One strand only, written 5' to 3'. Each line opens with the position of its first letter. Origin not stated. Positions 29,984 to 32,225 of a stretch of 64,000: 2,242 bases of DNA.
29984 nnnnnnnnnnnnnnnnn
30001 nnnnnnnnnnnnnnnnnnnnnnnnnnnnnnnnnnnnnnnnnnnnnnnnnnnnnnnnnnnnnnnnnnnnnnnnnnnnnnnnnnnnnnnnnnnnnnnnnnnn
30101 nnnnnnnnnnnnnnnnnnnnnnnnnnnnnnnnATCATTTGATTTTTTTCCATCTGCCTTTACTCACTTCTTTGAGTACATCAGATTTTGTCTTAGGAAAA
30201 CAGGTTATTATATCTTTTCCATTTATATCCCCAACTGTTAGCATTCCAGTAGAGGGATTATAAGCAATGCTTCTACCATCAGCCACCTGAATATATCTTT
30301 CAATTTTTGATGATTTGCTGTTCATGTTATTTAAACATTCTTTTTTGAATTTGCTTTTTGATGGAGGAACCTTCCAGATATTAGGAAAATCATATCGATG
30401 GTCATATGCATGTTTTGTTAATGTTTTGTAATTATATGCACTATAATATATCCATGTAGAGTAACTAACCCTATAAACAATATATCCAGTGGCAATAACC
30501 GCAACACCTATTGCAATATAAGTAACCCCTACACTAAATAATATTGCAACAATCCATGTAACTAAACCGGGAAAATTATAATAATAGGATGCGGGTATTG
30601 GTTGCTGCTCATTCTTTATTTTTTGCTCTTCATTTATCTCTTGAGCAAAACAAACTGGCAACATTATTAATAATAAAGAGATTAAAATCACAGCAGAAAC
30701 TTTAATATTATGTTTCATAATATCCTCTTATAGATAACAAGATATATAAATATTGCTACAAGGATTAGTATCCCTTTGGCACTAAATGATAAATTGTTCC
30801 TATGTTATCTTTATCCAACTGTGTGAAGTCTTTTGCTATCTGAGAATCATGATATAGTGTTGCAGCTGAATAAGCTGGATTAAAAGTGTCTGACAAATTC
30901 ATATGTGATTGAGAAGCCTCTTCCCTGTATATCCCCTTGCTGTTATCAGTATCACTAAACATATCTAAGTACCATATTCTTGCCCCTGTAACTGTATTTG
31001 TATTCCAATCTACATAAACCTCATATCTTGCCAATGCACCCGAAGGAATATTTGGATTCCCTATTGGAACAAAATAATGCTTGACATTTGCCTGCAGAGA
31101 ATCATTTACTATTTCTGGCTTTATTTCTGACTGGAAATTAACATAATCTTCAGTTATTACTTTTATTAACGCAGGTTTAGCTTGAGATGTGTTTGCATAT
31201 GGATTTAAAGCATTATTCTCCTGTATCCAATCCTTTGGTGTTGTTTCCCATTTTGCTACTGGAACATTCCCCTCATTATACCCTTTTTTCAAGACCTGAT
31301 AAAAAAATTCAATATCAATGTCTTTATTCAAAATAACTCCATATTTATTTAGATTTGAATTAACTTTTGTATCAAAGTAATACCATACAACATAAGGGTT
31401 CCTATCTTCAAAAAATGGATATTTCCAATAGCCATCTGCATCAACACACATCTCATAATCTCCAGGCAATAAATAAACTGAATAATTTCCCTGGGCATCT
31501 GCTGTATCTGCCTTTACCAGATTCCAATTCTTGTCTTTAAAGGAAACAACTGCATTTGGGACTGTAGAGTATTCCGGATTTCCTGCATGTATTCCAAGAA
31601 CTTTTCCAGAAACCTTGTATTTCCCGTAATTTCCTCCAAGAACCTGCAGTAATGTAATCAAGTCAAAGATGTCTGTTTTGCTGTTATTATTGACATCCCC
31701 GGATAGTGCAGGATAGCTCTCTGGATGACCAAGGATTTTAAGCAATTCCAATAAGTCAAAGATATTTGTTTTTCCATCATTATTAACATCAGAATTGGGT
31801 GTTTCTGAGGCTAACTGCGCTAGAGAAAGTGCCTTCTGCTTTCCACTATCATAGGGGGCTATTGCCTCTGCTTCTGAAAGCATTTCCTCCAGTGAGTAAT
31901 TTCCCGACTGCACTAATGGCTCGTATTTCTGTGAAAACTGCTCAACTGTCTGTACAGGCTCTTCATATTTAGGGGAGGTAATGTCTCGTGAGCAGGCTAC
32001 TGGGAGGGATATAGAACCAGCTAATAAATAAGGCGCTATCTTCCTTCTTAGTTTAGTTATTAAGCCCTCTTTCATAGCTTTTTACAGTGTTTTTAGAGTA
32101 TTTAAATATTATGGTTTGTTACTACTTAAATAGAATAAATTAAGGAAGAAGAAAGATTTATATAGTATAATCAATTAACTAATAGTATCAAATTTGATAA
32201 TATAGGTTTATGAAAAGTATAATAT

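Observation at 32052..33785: AbiEi/AbiEii cassette inserted with a 73-bp duplication of the neighbouring gene start and promoter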

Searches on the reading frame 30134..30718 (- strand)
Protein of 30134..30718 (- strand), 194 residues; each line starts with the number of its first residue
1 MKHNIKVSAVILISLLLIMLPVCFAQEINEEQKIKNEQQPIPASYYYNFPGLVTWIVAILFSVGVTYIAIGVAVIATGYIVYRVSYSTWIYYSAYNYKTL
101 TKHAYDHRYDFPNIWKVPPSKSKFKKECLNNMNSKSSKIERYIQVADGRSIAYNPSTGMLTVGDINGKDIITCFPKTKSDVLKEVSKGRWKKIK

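Call 7: search_protein_families(library=pfam, proteins=[window:30134-30718:-], max_evalue=0.01)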
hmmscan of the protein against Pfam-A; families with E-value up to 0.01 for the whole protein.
window:30134-30718:- (194 aa): 0 families

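Call 86: search_protein_families(library=pfam, proteins=[window:30134-30718:-], max_evalue=1)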
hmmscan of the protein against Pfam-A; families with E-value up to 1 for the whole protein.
window:30134-30718:- (194 aa): 4 families
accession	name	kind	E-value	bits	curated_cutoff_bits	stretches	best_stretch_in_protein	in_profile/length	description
PF14927.11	Neurensin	-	0.086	13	27.7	1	56-83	40-67/132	Neurensin/Transmembrane protein 74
PF13968.11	DUF4220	-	0.13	12.3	27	1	48-102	263-312/341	Domain of unknown function (DUF4220)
PF10568.15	Tom37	-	0.26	12.1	25.1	1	89-121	91-123/124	Outer mitochondrial membrane transport complex protein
PF07960.16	CBP4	-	0.34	11.1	28.8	0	113-141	74-102/131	CBP4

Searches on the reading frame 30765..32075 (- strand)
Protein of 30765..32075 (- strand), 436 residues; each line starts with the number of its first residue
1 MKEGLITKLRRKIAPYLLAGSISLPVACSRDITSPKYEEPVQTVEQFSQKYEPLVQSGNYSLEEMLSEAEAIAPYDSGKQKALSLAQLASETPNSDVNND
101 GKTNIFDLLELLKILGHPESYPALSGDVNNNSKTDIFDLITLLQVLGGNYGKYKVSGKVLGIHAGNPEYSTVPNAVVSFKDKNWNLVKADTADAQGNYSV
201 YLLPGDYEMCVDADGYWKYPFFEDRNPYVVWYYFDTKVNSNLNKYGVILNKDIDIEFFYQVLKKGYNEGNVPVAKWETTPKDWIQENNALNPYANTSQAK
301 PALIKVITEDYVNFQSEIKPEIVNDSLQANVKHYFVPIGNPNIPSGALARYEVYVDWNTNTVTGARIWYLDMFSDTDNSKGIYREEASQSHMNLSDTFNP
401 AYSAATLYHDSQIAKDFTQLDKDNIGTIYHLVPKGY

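Call 7: search_protein_families(library=pfam, proteins=[window:30765-32075:-], max_evalue=0.01)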
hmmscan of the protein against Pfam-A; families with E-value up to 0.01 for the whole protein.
window:30765-32075:- (436 aa): 2 families
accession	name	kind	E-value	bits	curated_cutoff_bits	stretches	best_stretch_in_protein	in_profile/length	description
PF00404.24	Dockerin_1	-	8.5e-06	26.3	22.9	1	95-142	2-52/57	Dockerin type I domain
PF13620.12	CarboxypepD_reg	-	7.7e-05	23.4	32.3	1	170-217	12-60/82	Carboxypeptidase regulatory-like domain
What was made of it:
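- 30765..32075 (-): Resident gene for a 436-aa dockerin-domain protein, probably secreted or a lipoprotein. Its ATG and first 12 codons lie inside the left repeat. Pfam Dockerin_1 8.5e-06, 26.3 bits, above the cut-off (call 7).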

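Call 10: find_encoding_contigs(protein=window:30765-32075:-, flank=10000, max_places=10)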
Protein window:30765-32075:- (436 aa): 1 contig read that carries it; 1 place shown.
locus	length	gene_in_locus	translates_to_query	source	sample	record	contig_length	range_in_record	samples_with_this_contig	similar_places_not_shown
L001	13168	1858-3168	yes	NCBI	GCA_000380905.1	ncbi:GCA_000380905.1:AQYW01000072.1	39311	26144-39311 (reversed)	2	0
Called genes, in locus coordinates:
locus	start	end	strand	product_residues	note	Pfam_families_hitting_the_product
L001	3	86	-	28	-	?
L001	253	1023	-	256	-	-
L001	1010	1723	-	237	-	-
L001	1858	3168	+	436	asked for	PF00404:Dockerin_1 (faint)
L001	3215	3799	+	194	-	-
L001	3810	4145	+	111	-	-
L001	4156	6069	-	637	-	-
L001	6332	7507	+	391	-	PF13173:AAA_14, PF13635:DUF4143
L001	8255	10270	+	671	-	PF17957:Big_7, PF11617:Cu-binding_MopE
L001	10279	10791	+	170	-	-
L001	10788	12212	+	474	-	PF02412:TSP_3 (weak)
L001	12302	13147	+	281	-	PF02661:Fic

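Call 18: find_homologous_proteins(query=window:30765-32075:-)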
Query window:30765-32075:- (436 aa): 5 proteins with E <= 0.001 among 8000 candidates.
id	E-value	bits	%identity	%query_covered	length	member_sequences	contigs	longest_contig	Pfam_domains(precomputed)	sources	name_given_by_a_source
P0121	9.9e-222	754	78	99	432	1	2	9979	-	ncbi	-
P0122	1.4e-55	207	72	34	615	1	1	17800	-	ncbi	-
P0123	3.5e-54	202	71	33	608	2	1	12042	-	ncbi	-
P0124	2.9e-40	156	51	44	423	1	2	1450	-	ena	-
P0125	2.3e-23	101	46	36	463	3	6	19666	-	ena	-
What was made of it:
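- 30765..32075 (-): Orthologues: P0121 78% identical over 99% of the length; more distant P0122-P0125 (call 18).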

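Call 19: find_encoding_contigs(protein=P0121, flank=10000, max_places=6)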
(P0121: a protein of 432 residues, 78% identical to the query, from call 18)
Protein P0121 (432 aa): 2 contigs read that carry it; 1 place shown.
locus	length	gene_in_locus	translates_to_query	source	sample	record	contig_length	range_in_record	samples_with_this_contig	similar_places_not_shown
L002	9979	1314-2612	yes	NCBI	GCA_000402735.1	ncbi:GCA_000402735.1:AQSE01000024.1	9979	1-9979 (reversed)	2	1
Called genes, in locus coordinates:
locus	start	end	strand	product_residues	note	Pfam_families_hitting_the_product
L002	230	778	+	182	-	PF01909:NTP_transf_2, PF18765:Polbeta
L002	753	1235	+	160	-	PF05168:HEPN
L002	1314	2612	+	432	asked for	-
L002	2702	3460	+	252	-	-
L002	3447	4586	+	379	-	PF04055:Radical_SAM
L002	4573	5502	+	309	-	PF02223:Thymidylate_kin (weak)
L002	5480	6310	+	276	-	-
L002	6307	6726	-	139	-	PF00293:NUDIX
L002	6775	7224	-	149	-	-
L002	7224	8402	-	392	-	-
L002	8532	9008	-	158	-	-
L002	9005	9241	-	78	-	-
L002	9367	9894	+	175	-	-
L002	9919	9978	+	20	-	?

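Call 30: find_encoding_contigs(protein=P0122, flank=10000, max_places=4)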
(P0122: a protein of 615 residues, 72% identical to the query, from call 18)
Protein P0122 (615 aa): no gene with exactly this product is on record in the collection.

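Call 31: find_encoding_contigs(protein=P0123, flank=10000, max_places=4)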
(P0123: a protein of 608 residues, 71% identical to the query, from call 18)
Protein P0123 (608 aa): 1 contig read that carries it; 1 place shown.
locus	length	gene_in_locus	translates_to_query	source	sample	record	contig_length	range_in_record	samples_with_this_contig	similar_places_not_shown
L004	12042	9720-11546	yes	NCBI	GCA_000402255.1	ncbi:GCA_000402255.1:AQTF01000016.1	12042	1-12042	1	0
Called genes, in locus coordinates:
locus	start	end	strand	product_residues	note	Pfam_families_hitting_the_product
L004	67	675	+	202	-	PF01636:APH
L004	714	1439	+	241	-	PF00149:Metallophos, PF12850:Metallophos_2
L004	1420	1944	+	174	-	PF01966:HD (weak)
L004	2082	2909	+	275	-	-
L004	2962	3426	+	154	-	PF01928:CYTH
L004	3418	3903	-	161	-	PF02224:Cytidylate_kin (faint), PF08433:KTI12 (weak), PF13173:AAA_14 (faint), PF13238:AAA_18, PF13671:AAA_33, PF01202:SKI (weak), PF13207:AAA_17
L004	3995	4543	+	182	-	PF00300:His_Phos_1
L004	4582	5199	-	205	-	PF01209:Ubie_methyltran, PF03848:TehB, PF05148:Methyltransf_8 (weak), PF13489:Methyltransf_23, PF13847:Methyltransf_31, PF13649:Methyltransf_25, PF08241:Methyltransf_11, PF08242:Methyltransf_12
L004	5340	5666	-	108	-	PF00293:NUDIX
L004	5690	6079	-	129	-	PF10754:DUF2569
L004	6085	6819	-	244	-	-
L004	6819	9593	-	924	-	-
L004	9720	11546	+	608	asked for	-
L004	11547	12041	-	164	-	?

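Call 32: find_encoding_contigs(protein=P0125, flank=10000, max_places=6)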
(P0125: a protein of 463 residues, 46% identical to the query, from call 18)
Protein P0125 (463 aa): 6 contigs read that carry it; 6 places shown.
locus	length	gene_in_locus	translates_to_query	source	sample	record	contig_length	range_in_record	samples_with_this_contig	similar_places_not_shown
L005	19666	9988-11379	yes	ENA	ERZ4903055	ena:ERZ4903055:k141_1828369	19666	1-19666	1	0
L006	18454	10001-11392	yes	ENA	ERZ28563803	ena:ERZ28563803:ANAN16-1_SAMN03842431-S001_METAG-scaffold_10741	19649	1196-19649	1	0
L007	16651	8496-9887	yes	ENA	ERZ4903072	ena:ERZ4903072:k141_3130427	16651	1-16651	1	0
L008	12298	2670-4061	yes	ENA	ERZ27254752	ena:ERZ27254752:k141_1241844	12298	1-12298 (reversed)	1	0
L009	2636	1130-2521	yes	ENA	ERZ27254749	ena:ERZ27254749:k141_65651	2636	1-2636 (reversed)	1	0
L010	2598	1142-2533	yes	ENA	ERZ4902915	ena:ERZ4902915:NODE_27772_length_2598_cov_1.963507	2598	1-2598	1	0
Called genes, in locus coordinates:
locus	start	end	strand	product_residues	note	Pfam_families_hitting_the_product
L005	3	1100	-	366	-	?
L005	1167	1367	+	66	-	-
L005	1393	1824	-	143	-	-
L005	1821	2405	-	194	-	PF01909:NTP_transf_2, PF18765:Polbeta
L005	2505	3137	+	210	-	PF01909:NTP_transf_2 (faint), PF18765:Polbeta (weak)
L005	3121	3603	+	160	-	-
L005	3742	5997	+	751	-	-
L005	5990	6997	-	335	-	PF13528:Glyco_trans_1_3, PF04101:Glyco_tran_28_C (weak)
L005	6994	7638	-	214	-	PF02585:PIG-L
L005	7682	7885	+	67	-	-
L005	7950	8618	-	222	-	-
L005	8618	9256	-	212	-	-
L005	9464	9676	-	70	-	-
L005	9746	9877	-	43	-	-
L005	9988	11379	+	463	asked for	-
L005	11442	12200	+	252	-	-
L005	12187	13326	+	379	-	PF04055:Radical_SAM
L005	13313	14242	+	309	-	PF02223:Thymidylate_kin (weak)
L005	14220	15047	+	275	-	-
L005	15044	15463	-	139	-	PF00293:NUDIX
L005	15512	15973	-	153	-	-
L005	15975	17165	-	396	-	-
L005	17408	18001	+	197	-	PF01637:ATPase_2 (faint), PF13173:AAA_14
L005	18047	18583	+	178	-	PF13635:DUF4143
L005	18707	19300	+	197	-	-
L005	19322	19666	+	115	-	?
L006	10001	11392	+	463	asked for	-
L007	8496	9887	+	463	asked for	-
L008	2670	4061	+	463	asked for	-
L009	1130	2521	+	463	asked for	-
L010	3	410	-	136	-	?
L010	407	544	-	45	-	-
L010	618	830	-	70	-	-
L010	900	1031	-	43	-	-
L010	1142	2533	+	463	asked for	-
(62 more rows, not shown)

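Call 50: list_cluster_members(proteins=[window:30765-32075:-, P0121, P0123])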
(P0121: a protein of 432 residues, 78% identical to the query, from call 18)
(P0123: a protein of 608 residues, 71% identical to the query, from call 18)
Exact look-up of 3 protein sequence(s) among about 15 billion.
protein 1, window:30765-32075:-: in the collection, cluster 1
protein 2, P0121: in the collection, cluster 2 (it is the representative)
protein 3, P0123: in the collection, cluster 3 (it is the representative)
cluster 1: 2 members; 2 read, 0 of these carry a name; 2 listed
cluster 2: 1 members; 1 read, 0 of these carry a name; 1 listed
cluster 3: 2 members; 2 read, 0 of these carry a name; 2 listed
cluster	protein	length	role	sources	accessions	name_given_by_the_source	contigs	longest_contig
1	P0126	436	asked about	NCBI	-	-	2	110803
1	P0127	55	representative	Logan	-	-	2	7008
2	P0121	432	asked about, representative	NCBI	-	-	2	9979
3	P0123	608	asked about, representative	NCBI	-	-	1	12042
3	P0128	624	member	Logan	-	-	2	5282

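Call 95: search_protein_families(library=pfam, proteins=[L005:9464-9676:-, L005:8618-9256:-, L005:7950-8618:-, L004:6819-9593:-], max_evalue=0.05)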
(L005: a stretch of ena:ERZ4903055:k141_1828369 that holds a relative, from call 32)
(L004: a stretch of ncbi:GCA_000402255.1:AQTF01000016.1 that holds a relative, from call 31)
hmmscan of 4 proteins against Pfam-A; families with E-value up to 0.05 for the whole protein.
L005:9464-9676:- (70 aa): 0 families

L005:8618-9256:- (212 aa): 0 families

L005:7950-8618:- (222 aa): 4 families
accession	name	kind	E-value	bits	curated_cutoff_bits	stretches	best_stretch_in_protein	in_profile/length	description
PF10706.15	Aminoglyc_resit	-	8.4e-05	23.2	21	1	11-103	2-92/149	Aminoglycoside-2''-adenylyltransferase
PF14907.12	NTP_transf_5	-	0.00012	22.2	31.2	1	16-144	65-190/249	Uncharacterised nucleotidyltransferase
PF19502.5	DUF6036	-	0.00021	21.5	23.6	1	20-171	17-134/164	Nucleotidyltransferase of unknown function (DUF6036)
PF08843.17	AbiEii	-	0.00073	20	22.5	1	19-80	9-63/238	Nucleotidyl transferase AbiEii toxin, Type IV TA system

L004:6819-9593:- (924 aa): 1 family
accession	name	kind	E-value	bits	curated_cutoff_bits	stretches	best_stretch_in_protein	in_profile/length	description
PF00404.24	Dockerin_1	-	0.00028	21.4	22.9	1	329-380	1-54/57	Dockerin type I domain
